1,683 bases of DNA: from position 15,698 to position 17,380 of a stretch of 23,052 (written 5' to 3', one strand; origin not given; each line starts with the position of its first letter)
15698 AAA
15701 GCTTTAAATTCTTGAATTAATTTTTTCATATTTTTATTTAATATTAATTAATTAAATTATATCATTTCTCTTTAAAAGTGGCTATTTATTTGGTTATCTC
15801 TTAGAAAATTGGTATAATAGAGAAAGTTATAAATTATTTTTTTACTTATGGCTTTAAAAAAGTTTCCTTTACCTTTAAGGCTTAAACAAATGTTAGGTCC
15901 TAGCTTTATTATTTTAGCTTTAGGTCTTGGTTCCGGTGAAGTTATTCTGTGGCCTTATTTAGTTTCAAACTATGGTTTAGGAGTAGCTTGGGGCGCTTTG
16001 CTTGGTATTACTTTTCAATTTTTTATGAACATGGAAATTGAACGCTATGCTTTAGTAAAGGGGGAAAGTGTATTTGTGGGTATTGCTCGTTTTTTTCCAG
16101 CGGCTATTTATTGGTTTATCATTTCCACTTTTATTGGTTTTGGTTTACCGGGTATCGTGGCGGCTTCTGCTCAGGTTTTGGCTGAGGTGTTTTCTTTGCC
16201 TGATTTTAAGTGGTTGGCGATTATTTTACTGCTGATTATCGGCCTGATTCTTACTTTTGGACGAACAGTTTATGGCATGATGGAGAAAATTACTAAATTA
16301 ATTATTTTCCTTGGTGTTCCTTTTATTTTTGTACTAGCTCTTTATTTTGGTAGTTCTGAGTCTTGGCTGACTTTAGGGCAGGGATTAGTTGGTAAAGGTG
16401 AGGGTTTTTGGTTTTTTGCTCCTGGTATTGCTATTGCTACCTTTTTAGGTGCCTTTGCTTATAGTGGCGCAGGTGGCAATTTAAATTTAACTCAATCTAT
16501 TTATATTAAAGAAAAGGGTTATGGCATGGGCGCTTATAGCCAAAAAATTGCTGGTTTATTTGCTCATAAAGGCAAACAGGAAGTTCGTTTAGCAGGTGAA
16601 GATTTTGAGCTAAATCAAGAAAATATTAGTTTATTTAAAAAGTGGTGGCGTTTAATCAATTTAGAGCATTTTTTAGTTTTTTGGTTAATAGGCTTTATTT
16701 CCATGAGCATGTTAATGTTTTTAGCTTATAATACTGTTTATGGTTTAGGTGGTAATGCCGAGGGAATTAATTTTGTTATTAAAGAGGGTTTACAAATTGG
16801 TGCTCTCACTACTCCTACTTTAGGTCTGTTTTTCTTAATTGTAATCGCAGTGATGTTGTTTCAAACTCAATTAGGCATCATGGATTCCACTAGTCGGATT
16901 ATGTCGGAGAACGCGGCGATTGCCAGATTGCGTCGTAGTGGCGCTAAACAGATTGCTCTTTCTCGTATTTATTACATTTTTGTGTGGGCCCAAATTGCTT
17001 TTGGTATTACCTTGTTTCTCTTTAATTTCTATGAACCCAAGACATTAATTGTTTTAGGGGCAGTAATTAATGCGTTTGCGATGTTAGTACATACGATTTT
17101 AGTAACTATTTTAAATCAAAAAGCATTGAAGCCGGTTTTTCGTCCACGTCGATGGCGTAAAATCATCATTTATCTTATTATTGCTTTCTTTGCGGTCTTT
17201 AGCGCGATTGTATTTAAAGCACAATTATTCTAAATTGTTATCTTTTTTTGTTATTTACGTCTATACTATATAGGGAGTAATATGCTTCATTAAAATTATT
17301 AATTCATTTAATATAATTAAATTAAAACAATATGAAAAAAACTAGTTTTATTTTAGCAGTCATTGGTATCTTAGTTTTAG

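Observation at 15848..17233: Nramp/SLC11-like transporter lacking the canonical DPGN and MPH metal-coordinating motifs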

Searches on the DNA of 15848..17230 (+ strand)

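Call 72: search_rna_families(sources=[L075, L069, L028, L059, L089, L024, L031, L060, L026, L088, L050], threshold=gathering)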
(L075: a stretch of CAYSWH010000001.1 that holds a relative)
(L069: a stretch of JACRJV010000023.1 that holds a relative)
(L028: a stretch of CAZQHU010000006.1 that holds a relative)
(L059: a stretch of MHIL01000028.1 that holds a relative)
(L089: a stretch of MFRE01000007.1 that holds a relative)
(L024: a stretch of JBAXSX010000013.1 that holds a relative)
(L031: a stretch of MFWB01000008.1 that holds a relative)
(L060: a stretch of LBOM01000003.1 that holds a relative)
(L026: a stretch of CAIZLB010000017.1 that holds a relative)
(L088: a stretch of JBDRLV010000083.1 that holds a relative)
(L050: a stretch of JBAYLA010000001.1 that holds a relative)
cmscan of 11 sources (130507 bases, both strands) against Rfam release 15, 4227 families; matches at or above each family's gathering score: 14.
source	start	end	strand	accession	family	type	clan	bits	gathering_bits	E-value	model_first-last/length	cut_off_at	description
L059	3361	3750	+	RF00023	tmRNA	Gene;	CL00001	90.7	47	1.2e-33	1-374/374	no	transfer-messenger RNA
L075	5086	5549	-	RF00023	tmRNA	Gene;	CL00001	79.9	47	4.4e-29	1-374/374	no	transfer-messenger RNA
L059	5436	5509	+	RF00005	tRNA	Gene; tRNA;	CL00001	71.6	29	2.3e-13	1-71/71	no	tRNA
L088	3970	4043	+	RF00005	tRNA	Gene; tRNA;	CL00001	71.4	29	2.7e-13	1-71/71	no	tRNA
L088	3596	3669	-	RF00005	tRNA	Gene; tRNA;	CL00001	70.9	29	3.5e-13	1-71/71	no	tRNA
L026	5760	5831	-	RF00005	tRNA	Gene; tRNA;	CL00001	69.8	29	7.3e-13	1-71/71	no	tRNA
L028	2387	2457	+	RF00005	tRNA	Gene; tRNA;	CL00001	66.2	29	7e-12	1-71/71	no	tRNA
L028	2893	2965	+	RF00005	tRNA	Gene; tRNA;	CL00001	65.1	29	1.4e-11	1-71/71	no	tRNA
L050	12359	12431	+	RF00005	tRNA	Gene; tRNA;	CL00001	63.6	29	3.7e-11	1-71/71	no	tRNA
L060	5875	5946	+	RF00005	tRNA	Gene; tRNA;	CL00001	62.8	29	6.2e-11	1-71/71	no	tRNA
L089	12554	12638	+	RF00005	tRNA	Gene; tRNA;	CL00001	61.3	29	1.6e-10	1-71/71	no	tRNA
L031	3350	3420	+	RF00005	tRNA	Gene; tRNA;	CL00001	60.5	29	2.6e-10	1-71/71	no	tRNA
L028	2269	2340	+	RF00005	tRNA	Gene; tRNA;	CL00001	50.3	29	1.7e-07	1-71/71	no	tRNA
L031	3204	3288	+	RF00005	tRNA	Gene; tRNA;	CL00001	49.8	29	2.4e-07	1-71/71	no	tRNA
